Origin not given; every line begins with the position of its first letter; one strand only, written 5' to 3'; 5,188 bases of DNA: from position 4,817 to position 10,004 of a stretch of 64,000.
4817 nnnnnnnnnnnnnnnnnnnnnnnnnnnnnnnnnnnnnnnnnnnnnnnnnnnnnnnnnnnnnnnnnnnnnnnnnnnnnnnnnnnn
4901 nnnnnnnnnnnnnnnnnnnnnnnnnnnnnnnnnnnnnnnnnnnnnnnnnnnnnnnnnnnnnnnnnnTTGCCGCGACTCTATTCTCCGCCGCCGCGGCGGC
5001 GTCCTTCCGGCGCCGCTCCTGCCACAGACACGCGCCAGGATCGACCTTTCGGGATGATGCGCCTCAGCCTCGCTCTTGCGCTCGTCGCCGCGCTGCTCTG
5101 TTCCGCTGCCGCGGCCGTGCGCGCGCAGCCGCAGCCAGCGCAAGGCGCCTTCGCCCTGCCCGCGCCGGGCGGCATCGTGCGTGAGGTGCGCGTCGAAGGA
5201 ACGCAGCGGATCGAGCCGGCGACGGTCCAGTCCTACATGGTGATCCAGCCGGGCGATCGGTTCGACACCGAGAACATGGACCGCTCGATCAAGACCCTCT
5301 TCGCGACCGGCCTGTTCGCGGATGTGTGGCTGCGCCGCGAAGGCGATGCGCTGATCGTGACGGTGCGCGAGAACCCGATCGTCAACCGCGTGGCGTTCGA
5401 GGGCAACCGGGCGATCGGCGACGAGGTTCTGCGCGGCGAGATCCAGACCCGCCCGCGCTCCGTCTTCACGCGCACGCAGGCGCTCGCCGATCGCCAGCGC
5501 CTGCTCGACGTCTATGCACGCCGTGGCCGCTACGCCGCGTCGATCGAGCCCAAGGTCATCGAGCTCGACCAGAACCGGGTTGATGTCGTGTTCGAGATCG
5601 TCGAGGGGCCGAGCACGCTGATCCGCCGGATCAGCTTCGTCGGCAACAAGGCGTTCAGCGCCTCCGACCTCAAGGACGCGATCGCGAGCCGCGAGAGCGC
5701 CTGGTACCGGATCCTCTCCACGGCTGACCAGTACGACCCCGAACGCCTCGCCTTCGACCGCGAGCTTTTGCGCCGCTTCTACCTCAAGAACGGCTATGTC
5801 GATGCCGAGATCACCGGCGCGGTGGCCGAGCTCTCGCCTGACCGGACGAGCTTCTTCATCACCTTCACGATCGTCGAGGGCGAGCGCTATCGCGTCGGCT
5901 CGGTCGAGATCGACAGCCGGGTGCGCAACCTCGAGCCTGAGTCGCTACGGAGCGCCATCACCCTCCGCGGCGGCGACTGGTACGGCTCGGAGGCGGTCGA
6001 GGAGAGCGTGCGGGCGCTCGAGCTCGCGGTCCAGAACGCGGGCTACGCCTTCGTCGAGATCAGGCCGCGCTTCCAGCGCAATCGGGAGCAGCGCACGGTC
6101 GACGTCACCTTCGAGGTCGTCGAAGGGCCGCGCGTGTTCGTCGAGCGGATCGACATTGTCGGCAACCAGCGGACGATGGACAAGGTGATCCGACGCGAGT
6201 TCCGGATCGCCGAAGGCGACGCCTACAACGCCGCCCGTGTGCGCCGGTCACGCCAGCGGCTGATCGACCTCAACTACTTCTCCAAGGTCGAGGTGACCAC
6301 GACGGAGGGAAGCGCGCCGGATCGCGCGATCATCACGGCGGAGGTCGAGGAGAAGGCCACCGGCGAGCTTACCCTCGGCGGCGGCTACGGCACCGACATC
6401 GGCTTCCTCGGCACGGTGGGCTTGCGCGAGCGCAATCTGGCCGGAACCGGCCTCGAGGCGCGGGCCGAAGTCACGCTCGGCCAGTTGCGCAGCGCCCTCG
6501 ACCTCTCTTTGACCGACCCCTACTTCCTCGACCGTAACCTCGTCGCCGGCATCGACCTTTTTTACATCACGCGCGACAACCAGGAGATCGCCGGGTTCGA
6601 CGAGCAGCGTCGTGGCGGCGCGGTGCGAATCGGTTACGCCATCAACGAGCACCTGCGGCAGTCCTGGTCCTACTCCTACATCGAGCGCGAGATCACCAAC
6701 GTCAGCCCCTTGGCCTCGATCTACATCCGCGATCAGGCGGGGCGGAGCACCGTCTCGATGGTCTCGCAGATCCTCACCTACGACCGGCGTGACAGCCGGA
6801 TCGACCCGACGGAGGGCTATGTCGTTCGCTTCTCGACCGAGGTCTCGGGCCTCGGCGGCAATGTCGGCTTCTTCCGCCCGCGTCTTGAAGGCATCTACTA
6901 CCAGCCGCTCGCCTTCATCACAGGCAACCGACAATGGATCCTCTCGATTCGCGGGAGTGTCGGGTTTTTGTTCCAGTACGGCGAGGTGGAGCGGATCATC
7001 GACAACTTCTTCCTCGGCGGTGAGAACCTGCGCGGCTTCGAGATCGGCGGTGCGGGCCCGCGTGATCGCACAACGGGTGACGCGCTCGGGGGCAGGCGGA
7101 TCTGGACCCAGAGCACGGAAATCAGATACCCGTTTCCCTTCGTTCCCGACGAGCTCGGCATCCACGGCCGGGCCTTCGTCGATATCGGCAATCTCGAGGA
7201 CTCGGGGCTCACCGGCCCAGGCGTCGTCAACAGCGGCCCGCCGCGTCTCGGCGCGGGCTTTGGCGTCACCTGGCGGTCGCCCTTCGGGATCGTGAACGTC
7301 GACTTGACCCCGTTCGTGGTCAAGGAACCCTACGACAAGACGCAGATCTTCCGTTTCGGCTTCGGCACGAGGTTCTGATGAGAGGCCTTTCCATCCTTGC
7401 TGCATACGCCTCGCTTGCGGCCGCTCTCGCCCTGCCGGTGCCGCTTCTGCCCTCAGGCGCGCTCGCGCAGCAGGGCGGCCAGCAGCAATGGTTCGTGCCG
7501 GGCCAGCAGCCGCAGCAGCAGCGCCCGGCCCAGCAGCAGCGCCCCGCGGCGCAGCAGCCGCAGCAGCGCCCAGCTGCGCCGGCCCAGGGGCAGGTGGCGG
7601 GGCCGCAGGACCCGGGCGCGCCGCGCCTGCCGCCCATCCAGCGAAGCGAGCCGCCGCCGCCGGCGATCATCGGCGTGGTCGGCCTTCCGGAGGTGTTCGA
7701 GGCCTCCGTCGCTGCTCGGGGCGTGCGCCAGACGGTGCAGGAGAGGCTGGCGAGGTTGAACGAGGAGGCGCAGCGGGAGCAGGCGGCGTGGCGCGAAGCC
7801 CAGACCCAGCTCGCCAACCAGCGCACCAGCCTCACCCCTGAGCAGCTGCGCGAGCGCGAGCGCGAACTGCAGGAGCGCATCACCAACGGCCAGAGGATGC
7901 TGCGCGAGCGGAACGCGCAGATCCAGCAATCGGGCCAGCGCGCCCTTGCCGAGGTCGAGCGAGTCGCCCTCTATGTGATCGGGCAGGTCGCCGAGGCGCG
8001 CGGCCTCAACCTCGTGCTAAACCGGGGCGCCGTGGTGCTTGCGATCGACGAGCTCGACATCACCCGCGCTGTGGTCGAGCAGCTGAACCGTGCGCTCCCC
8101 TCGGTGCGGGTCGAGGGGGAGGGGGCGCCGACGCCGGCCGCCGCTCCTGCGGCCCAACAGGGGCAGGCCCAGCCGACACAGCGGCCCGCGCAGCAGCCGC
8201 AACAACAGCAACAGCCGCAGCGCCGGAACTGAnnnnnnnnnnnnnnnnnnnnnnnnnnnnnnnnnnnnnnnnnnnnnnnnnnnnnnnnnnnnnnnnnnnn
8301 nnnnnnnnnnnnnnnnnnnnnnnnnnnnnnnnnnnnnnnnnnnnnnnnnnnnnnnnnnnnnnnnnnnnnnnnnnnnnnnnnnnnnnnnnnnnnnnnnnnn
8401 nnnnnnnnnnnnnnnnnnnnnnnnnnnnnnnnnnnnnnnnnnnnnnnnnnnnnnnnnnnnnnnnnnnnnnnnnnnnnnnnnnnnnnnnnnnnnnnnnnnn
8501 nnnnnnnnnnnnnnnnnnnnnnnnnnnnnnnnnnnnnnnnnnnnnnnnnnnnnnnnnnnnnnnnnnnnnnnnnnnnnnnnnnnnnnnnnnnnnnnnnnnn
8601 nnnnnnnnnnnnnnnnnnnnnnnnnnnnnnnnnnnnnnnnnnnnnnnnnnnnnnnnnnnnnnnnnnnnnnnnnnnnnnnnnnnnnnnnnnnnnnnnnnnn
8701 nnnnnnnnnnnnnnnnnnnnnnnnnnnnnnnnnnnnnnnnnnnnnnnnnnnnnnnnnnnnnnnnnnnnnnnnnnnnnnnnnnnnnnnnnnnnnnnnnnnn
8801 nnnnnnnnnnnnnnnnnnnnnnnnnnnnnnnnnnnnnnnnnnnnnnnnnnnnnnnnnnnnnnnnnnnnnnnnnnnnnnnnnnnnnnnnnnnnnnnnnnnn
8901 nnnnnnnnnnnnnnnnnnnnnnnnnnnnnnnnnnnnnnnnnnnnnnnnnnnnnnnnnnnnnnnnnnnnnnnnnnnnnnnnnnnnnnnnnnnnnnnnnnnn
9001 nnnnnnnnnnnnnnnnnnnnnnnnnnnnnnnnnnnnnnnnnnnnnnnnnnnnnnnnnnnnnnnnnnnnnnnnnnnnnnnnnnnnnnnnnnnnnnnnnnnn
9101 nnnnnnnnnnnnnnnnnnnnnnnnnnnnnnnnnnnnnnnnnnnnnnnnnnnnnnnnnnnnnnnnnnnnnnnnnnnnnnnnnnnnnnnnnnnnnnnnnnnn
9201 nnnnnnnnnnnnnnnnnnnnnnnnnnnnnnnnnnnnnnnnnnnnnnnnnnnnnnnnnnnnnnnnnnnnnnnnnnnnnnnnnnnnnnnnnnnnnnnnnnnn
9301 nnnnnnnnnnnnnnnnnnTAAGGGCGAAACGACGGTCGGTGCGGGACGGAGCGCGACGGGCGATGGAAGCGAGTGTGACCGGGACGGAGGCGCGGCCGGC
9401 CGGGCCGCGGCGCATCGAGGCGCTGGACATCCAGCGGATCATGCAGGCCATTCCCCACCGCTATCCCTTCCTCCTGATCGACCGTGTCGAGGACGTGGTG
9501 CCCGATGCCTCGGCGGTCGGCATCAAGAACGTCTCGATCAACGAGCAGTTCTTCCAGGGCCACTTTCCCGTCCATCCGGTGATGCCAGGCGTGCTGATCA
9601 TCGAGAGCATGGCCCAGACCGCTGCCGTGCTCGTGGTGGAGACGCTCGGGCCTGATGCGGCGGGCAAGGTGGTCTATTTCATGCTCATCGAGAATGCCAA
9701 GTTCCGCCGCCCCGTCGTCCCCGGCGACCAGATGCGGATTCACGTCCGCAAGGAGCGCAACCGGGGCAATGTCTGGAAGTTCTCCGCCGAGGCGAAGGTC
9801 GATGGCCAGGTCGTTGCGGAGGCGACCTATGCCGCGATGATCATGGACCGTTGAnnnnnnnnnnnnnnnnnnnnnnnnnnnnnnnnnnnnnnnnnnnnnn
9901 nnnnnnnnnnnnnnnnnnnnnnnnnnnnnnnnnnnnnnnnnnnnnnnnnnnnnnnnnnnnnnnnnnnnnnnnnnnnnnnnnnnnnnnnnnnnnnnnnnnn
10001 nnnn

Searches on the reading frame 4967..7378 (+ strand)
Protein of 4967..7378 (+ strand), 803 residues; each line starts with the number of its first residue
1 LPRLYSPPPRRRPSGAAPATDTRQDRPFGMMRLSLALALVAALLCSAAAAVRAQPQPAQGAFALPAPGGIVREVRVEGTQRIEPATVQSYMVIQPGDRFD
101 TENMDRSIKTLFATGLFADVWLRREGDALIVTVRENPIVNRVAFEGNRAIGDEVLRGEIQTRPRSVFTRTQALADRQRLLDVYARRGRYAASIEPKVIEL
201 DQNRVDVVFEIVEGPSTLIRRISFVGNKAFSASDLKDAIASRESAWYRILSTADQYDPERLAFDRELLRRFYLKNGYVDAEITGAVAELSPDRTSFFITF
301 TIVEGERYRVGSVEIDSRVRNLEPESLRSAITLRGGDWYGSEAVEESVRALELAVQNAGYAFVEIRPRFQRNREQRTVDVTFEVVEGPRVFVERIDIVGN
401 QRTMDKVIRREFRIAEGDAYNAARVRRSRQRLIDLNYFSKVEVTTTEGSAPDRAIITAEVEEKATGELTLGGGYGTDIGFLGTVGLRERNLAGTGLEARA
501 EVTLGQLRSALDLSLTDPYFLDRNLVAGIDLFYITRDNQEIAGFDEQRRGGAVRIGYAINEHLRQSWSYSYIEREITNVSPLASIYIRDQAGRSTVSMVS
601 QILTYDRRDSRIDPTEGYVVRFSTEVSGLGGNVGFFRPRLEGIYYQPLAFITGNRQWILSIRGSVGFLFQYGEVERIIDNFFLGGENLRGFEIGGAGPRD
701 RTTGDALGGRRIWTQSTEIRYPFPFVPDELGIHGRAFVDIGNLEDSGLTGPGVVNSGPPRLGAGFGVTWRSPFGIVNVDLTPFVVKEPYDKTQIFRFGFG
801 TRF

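Call 6: search_protein_families(library=ncbifam, proteins=[window:4967-7378:+])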
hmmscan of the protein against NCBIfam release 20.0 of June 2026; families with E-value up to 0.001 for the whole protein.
window:4967-7378:+ (803 aa): 7 families
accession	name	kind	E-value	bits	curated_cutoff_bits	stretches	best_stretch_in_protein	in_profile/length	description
TIGR03303.1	OM_YaeT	equivalog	6.7e-221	735.6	297.15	1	70-803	2-741/741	outer membrane protein assembly factor BamA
NF008287.0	PRK11067.1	subfamily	2.3e-99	333.9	1181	1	66-801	21-800/802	outer membrane protein assembly factor BamA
NF047950.2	ATportTamA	equivalog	9.4e-32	110.3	625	2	397-801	189-567/569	autotransporter assembly complex protein TamA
NF058613.1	OMPAssmBamADein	equivalog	1.6e-18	66.1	1050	2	323-506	345-525/857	outer membrane protein assembly factor BamA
NF052279.1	lipo_TamL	exception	2.4e-15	56.1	400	1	341-432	95-188/747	translocation and assembly module lipoprotein TamL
TIGR00992.1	3a0901s03IAP75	subfamily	1.3e-12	46.8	1163.25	1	357-520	238-421/718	IAP75 family chloroplast envelope protein translocase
NF047779.1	Omp85_fam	subfamily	1.4e-05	24.7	200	1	594-780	222-406/423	Omp85 family outer membrane protein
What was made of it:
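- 238..10696 (+): Conserved essential cluster: frr (238-813), uppS (845-1597), cdsA (1578-2462), dxr (2453-3655), rseP (3796-4959), bamA (5054-7378), ompH-like (7378-8232), lpxD (8257-9321), fabZ (9363-9854), lpxA (9857-10696). NCBIfam hits above cutoffs (call 6).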

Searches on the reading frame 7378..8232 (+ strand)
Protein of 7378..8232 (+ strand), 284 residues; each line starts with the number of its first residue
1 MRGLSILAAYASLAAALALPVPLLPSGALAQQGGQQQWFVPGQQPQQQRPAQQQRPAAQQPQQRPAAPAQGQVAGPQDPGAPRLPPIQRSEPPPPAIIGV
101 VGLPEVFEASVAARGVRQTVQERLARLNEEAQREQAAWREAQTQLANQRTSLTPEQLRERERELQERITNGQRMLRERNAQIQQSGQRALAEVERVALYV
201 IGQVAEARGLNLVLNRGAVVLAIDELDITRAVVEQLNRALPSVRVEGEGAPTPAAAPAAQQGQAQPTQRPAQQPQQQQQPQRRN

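Call 6: search_protein_families(library=ncbifam, proteins=[window:7378-8232:+])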
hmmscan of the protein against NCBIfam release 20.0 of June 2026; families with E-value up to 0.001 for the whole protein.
window:7378-8232:+ (284 aa): 0 families

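Call 18: search_protein_families(library=pfam, proteins=[window:7378-8232:+], max_evalue=0.001)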
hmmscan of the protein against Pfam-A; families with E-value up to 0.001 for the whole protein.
window:7378-8232:+ (284 aa): 1 family
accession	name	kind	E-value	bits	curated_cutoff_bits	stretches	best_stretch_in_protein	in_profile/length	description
PF03938.19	OmpH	-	1.3e-18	68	32.4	1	98-236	2-141/141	Outer membrane protein (OmpH-like)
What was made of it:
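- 238..10696 (+): OmpH by Pfam (call 18).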

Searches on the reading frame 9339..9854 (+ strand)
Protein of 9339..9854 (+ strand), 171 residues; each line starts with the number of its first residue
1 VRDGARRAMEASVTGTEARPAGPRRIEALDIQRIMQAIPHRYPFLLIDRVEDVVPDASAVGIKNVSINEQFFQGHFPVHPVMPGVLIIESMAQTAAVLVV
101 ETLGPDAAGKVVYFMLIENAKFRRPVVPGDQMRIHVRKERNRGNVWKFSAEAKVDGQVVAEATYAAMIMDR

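Call 6: search_protein_families(library=ncbifam, proteins=[window:9339-9854:+])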
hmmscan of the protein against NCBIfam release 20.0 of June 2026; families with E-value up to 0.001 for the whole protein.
window:9339-9854:+ (171 aa): 6 families
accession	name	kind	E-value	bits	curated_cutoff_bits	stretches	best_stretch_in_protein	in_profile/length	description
NF000582.1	PRK00006.1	equivalog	3.6e-59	198.6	113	1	30-167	1-136/137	3-hydroxyacyl-ACP dehydratase FabZ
TIGR01750.1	fabZ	equivalog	1.8e-57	193.1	155.15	1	29-167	1-140/141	3-hydroxyacyl-ACP dehydratase FabZ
NF009667.0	PRK13188.1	equivalog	5.6e-55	186.8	465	1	25-170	317-461/464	bifunctional UDP-3-O-[3-hydroxymyristoyl] N-acetylglucosamine deacetylase/3-hydroxyacyl-ACP dehydratase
NF058663.1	cispen_cyc_AmcE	equivalog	9.5e-22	77.7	140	1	29-162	4-136/153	cispentacin biosynthesis cyclizing decarboxylase AmcE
NF003509.0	PRK05174.1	equivalog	1.6e-06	28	124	1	43-163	33-159/172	bifunctional 3-hydroxydecanoyl-ACP dehydratase/trans-2-decenoyl-ACP isomerase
TIGR01749.1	fabA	equivalog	4.1e-05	23.6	238.15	1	65-163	58-156/169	3-hydroxyacyl-[acyl-carrier-protein] dehydratase FabA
